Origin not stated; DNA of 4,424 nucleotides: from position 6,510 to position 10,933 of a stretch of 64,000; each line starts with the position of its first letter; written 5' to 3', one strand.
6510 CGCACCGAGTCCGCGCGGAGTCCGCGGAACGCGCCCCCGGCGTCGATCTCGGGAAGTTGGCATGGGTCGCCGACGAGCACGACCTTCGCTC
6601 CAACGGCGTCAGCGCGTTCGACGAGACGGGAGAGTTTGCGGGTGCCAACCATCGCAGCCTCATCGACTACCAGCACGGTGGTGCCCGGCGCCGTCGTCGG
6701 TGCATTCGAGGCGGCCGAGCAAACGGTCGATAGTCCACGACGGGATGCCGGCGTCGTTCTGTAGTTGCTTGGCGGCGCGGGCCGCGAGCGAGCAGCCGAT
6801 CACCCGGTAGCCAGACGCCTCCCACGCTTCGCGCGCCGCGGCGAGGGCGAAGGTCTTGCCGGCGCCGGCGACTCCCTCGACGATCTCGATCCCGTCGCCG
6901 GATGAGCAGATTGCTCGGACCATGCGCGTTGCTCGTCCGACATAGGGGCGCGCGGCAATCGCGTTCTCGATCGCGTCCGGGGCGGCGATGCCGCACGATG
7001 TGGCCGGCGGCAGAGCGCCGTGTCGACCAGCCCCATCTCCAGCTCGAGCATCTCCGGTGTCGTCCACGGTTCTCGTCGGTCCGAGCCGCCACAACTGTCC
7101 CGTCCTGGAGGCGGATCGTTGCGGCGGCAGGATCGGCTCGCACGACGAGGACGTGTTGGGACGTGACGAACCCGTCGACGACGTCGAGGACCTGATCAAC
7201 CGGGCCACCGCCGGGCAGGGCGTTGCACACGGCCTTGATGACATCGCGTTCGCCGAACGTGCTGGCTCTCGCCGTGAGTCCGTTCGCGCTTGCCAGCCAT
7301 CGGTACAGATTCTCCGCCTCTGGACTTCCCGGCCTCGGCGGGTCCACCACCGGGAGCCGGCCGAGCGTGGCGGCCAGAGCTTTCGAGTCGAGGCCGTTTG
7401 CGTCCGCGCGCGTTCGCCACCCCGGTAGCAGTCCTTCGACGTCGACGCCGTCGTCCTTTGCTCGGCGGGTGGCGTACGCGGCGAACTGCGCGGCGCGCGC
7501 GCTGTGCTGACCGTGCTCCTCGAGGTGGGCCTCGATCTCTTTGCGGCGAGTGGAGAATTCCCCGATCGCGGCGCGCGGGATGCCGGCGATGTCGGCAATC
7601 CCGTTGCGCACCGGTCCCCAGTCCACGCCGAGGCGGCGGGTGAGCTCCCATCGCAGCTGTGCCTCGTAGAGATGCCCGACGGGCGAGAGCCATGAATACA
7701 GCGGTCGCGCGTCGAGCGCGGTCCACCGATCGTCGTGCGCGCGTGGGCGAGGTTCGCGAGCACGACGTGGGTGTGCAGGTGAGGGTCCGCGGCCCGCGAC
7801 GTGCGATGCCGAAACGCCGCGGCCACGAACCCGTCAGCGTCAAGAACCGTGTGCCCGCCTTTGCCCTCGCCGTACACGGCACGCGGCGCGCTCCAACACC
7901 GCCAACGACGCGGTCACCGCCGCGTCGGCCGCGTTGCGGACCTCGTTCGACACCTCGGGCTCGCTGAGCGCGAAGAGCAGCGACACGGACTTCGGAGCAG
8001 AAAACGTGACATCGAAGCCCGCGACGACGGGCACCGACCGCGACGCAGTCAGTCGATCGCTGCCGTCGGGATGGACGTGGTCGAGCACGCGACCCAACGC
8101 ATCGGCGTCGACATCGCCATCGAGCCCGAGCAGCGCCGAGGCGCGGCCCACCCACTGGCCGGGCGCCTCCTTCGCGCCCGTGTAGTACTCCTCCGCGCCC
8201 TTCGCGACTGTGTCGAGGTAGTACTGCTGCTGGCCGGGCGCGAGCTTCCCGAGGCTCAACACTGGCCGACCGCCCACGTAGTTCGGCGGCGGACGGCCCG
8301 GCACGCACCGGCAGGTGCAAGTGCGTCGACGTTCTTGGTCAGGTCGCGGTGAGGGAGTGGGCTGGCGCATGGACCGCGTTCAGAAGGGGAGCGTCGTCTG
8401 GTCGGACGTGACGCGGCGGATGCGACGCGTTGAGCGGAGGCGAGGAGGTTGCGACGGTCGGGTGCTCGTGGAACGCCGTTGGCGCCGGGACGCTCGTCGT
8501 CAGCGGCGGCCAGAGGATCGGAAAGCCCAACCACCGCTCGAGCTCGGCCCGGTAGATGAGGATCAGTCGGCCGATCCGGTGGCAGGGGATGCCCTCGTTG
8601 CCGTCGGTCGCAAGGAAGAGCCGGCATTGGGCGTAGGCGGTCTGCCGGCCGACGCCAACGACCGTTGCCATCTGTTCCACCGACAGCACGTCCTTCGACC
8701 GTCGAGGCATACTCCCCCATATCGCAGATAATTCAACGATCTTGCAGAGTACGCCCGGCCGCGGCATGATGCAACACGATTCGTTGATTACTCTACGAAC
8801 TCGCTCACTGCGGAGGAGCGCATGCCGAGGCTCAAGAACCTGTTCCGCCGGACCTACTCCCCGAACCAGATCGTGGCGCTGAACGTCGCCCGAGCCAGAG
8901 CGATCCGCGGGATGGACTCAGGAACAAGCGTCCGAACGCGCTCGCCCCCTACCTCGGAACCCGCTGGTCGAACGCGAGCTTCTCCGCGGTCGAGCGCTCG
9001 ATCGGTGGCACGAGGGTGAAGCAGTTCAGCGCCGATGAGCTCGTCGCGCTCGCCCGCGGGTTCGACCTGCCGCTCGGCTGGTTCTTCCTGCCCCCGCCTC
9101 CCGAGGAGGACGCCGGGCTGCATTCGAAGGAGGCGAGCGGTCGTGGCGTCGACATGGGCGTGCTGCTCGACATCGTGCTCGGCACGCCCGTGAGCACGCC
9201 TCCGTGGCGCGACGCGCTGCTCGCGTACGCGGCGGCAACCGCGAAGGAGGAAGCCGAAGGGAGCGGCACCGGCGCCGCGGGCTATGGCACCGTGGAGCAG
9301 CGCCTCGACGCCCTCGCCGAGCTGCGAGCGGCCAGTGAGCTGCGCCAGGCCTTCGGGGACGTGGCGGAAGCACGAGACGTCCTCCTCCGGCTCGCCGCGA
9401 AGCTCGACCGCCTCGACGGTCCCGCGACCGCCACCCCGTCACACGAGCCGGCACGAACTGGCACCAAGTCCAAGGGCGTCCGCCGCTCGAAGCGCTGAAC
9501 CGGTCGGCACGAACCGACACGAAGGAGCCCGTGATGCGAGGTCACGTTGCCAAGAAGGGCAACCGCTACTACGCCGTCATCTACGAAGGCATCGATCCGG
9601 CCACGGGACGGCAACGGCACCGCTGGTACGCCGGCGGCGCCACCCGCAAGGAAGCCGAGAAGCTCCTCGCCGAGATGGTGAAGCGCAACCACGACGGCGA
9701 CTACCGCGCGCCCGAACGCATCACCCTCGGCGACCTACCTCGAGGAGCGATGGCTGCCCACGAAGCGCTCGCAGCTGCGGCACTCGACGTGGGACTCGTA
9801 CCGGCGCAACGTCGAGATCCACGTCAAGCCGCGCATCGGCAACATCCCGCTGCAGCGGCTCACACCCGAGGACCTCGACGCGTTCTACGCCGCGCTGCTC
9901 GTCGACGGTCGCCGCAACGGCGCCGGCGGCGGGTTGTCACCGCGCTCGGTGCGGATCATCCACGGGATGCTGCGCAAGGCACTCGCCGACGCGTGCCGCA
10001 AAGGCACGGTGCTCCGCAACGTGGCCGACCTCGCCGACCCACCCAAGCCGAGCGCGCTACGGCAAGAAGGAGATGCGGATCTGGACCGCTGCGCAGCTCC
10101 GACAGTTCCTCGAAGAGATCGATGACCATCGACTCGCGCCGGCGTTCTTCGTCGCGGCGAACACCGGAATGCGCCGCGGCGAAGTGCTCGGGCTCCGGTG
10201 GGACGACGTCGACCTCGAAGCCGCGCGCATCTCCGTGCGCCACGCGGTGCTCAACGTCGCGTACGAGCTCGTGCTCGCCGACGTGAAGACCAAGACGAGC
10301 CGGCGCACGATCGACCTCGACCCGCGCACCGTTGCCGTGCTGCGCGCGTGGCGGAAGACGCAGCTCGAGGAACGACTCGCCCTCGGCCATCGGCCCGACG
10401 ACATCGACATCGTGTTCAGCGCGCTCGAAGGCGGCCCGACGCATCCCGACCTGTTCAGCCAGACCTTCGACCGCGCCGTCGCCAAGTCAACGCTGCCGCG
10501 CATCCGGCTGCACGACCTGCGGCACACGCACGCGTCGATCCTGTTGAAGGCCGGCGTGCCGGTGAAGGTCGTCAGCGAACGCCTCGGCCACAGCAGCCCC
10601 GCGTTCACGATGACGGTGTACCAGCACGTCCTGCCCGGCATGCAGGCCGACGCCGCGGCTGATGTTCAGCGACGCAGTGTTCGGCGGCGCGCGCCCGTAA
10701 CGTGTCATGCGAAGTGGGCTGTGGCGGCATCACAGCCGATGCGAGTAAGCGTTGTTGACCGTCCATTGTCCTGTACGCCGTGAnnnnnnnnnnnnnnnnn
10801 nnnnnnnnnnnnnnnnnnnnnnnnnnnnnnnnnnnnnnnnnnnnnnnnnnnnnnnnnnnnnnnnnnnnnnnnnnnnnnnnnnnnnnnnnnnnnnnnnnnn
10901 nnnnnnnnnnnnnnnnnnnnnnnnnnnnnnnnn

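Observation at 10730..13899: Top candidate: overlapping gene pair of a giant PRTase-domain protein and a ComEC-type MBL hydrolase as island cargo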

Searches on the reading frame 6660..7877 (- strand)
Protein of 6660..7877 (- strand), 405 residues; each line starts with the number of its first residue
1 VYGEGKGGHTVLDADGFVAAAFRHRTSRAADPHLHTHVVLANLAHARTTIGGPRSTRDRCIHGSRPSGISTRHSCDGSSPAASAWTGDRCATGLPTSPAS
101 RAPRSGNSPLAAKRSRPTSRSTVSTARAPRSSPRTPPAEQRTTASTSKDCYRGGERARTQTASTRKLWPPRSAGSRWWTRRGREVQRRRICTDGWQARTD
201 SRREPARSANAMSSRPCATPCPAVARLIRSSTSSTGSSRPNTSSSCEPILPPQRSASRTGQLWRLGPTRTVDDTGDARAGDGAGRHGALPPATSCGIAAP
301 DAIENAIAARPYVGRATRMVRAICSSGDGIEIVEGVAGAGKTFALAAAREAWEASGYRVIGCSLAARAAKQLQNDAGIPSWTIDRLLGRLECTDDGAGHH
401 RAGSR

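Call 50: search_protein_families(library=pfam, proteins=[window:6660-7877:-], max_evalue=0.001)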
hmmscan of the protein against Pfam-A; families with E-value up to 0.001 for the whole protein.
window:6660-7877:- (405 aa): 3 families
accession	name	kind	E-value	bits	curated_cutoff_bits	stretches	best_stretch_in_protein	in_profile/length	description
PF13604.12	AAA_30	-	4.7e-22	79.1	27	1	318-395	8-82/191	AAA domain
PF08751.17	TrwC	-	6.3e-12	46.1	25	1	6-46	128-168/286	TrwC relaxase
PF13245.12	AAA_19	-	3.5e-05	24.4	25.1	1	330-389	13-74/134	AAA domain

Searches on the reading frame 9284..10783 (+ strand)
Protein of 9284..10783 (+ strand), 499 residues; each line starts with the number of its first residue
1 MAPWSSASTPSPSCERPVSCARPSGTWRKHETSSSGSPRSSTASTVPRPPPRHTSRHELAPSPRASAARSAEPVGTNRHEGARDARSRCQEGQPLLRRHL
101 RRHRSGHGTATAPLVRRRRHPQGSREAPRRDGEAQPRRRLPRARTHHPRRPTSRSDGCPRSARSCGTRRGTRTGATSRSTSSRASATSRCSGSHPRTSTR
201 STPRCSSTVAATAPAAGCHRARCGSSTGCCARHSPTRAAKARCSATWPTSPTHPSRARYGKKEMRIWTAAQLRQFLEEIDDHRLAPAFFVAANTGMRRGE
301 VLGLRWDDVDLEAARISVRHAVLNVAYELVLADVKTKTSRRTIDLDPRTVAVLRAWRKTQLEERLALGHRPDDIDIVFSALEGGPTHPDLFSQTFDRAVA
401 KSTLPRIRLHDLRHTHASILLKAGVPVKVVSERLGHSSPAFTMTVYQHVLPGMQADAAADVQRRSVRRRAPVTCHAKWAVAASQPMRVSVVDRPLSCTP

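Call 50: search_protein_families(library=pfam, proteins=[window:9284-10783:+], max_evalue=0.001)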
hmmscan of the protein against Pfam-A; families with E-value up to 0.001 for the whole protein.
window:9284-10783:+ (499 aa): 1 family
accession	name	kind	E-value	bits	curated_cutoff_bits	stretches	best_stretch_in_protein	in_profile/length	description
PF00589.27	Phage_integrase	-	1.8e-24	86.9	27.1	1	269-449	5-168/172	Phage integrase family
